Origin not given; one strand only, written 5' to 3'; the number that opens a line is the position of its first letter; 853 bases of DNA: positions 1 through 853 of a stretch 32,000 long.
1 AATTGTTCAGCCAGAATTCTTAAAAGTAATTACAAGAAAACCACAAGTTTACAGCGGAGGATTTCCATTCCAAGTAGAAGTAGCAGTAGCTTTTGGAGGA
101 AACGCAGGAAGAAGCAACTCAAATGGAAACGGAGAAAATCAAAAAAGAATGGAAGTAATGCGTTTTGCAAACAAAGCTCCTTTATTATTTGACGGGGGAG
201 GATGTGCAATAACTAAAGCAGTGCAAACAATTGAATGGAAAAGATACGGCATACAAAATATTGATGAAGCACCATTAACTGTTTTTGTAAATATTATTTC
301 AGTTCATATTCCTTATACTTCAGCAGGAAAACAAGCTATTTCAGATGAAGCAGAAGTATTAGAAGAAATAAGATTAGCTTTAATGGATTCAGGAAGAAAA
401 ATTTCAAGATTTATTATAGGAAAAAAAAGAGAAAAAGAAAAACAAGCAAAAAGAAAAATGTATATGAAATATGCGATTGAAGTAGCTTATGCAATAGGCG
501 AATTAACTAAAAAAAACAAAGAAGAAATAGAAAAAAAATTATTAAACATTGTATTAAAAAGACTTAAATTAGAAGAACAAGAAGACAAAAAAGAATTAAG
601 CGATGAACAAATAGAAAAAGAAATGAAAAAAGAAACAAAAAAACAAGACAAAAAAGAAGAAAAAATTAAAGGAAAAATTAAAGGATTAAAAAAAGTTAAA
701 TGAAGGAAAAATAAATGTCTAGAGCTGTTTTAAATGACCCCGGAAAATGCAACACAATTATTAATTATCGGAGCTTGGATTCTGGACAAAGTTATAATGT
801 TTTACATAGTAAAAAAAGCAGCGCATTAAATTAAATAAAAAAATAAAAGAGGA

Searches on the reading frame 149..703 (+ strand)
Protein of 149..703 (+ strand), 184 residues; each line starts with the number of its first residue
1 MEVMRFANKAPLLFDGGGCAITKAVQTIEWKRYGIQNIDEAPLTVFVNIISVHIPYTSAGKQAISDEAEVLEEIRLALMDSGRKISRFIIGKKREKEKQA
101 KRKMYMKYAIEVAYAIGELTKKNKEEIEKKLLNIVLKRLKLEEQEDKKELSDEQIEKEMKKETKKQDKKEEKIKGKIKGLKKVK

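Call 62: find_encoding_contigs(protein=window:149-703:+, flank=10000, max_places=4)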
Protein window:149-703:+ (184 aa): no gene with exactly this product is on record in the collection.
